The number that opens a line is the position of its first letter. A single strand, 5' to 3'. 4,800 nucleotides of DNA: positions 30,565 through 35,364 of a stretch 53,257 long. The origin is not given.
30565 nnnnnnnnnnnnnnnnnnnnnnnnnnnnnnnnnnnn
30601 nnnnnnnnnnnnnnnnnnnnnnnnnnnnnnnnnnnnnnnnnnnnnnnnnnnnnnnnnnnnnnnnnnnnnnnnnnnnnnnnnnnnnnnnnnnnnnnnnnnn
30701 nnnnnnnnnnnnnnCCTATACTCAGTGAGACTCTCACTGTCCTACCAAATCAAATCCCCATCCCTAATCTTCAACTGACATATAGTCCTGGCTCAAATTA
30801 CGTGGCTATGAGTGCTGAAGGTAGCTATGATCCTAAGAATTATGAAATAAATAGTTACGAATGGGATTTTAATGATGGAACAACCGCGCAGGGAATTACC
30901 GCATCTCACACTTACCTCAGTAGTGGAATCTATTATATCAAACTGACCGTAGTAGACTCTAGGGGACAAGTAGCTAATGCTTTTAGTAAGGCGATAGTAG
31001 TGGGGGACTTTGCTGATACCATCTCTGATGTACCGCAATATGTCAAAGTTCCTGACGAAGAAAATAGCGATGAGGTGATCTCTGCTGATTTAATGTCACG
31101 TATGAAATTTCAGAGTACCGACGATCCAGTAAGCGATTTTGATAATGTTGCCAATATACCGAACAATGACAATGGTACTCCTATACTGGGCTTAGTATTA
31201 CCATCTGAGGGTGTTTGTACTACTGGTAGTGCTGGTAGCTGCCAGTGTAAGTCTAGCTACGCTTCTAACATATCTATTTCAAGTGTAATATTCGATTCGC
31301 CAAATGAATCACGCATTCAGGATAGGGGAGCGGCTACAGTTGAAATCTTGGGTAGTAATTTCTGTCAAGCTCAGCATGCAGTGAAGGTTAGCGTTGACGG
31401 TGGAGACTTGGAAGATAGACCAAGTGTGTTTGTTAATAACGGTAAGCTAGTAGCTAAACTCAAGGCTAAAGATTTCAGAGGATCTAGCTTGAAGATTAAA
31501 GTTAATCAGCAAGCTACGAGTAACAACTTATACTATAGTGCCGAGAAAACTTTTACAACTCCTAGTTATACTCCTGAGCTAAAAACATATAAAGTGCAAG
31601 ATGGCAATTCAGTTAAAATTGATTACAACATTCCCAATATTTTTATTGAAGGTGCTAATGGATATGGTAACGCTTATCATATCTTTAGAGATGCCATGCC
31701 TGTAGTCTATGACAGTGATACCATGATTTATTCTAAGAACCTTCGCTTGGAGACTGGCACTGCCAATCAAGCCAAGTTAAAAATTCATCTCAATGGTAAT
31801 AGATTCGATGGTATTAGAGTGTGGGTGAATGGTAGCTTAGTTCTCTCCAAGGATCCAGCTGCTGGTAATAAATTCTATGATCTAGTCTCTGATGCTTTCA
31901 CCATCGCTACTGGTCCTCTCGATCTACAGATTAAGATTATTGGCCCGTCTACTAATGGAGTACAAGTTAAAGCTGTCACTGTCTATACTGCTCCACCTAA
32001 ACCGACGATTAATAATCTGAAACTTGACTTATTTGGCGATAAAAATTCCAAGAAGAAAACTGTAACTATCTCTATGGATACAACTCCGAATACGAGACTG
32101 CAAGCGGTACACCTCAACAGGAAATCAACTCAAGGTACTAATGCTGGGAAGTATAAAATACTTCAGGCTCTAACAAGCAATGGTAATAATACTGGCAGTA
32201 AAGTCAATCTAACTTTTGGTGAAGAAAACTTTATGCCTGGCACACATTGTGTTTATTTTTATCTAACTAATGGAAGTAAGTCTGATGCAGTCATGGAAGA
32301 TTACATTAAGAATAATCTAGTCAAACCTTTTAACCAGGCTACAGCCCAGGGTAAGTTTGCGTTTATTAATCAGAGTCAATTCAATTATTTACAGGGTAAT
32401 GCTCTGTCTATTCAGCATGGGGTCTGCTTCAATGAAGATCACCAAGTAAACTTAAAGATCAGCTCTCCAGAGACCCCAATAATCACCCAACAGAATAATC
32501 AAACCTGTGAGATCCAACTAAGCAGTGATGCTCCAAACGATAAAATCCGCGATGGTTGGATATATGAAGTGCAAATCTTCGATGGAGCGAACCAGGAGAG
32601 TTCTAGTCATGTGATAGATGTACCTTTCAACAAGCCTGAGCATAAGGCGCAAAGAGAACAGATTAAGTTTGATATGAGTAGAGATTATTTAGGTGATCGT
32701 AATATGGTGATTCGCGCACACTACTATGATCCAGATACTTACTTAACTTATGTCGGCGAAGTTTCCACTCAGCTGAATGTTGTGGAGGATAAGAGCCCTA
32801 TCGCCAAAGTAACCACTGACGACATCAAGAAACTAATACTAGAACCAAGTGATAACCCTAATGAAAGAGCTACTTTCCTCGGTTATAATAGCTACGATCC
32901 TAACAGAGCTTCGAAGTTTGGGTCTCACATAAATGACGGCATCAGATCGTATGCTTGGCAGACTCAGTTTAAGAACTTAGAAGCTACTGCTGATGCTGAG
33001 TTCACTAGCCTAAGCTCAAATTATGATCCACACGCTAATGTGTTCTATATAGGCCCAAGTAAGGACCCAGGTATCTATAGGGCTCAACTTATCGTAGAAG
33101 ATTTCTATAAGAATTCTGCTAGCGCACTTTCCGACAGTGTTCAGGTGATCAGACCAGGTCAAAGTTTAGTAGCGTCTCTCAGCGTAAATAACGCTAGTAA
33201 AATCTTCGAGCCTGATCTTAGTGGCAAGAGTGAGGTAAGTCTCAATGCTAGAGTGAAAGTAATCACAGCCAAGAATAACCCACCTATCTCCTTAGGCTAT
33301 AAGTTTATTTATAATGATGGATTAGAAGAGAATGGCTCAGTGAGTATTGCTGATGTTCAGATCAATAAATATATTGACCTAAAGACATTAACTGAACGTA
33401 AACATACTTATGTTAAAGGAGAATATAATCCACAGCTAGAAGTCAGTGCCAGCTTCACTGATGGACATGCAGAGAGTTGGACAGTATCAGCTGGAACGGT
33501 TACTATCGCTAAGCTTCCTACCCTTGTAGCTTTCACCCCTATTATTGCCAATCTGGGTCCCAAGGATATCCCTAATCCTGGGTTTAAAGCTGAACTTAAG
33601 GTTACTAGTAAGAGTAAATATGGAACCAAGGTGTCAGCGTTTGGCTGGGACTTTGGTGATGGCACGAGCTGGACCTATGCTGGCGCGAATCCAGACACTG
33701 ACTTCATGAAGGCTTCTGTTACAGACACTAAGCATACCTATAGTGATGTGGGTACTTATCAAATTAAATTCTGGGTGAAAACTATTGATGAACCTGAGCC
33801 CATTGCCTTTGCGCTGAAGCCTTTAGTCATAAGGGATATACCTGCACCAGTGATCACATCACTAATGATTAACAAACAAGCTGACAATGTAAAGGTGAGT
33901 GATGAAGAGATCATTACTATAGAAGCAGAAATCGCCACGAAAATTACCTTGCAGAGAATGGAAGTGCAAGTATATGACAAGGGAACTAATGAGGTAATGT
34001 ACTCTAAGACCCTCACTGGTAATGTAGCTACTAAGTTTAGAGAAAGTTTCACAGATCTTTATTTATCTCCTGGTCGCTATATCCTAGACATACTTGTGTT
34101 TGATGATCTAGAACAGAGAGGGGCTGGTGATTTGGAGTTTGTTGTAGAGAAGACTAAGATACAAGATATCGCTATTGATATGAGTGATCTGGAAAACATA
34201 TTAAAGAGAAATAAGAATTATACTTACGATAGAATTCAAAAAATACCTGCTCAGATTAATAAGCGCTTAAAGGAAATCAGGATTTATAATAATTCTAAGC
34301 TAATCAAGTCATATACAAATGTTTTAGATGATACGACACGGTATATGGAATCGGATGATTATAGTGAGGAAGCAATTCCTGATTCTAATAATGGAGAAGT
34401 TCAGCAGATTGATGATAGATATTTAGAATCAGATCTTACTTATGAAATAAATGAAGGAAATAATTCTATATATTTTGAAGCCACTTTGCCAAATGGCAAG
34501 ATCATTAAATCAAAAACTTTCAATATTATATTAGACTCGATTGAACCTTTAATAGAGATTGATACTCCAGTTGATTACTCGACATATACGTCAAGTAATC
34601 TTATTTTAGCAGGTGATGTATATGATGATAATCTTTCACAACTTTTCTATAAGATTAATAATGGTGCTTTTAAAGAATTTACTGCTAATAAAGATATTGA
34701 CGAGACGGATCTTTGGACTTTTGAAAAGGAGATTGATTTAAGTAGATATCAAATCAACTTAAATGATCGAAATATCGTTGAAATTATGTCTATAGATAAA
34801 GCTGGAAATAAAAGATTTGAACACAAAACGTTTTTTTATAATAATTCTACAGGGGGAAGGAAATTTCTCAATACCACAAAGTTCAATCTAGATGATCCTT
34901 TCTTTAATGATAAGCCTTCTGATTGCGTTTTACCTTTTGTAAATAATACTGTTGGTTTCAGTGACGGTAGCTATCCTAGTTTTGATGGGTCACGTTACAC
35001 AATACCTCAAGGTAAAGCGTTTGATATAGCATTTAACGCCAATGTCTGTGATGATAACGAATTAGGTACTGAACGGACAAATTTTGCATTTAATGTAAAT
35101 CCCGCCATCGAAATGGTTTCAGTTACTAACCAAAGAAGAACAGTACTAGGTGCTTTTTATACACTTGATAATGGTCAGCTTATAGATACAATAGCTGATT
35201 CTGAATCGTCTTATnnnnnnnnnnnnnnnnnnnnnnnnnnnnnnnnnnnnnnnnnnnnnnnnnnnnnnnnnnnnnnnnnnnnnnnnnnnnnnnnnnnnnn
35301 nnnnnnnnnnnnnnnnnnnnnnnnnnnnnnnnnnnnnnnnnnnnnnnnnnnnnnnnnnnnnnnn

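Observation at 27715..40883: Giant secreted PKD-repeat protein with a His-containing C-terminal module and a 4-nt-overlapping acidic ORF: candidate polymorphic toxin-immunity pair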

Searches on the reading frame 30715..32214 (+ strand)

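Call 108: search_protein_families(library=pfam, proteins=[window:30715-32214:+], max_evalue=0.05)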
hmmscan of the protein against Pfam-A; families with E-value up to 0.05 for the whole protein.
window:30715-32214:+ (500 aa): 4 families
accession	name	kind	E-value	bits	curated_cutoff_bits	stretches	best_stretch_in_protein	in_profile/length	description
PF18911.6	PKD_4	-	2.6e-14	53.5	27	1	29-88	19-77/85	PKD domain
PF00801.26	PKD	-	6.3e-11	42.6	23.5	1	28-88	15-74/80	PKD domain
PF22352.2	K319L-like_PKD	-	0.00021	21.6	27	1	27-92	11-81/84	K319L-like, PKD domain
PF01833.30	TIG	-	0.022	15.1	20.9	0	205-274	15-82/84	IPT/TIG domain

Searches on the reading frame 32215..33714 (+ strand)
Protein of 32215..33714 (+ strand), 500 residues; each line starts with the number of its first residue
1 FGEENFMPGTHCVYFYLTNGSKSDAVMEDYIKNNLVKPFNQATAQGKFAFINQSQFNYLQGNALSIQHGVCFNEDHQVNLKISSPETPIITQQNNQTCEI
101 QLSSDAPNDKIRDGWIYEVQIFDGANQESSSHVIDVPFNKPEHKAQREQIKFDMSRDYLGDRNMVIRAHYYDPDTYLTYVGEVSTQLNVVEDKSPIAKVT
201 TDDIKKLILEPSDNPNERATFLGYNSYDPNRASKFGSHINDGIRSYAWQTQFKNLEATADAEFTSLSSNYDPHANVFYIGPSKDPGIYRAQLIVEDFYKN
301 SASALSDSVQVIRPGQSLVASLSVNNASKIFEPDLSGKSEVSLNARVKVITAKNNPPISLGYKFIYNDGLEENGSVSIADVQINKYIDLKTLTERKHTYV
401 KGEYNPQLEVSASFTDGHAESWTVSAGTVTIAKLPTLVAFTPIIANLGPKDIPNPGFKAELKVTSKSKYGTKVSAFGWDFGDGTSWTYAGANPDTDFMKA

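Call 108: search_protein_families(library=pfam, proteins=[window:32215-33714:+], max_evalue=0.05)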
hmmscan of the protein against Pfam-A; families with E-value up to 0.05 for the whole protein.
window:32215-33714:+ (500 aa): 1 family
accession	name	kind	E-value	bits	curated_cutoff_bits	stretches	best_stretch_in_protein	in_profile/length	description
PF18911.6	PKD_4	-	5.8e-07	29.9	27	1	442-498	4-57/85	PKD domain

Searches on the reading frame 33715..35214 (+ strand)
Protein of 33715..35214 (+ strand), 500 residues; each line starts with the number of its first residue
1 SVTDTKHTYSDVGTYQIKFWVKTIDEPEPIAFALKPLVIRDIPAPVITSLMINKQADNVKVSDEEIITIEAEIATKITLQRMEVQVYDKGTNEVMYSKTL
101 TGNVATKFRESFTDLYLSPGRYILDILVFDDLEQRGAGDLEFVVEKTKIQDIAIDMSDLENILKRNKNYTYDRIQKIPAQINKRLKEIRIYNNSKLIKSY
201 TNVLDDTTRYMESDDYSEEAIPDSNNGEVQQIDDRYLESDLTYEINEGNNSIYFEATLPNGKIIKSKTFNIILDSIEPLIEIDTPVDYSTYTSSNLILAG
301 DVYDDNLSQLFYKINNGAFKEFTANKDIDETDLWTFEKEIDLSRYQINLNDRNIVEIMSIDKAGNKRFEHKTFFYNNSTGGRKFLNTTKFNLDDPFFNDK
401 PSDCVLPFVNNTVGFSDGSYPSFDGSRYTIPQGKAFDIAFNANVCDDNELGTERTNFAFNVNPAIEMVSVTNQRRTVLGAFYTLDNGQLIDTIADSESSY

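Call 108: search_protein_families(library=pfam, proteins=[window:33715-35214:+], max_evalue=0.05)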
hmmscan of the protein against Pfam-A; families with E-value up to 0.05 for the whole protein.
window:33715-35214:+ (500 aa): 2 families
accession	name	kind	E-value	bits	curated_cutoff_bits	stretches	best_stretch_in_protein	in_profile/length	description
PF09136.16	Glucodextran_B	-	0.0011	19.2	27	0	278-374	1-80/83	Glucodextranase, domain B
PF17957.7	Big_7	-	0.026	15.6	24.1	0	52-91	5-44/70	Bacterial Ig domain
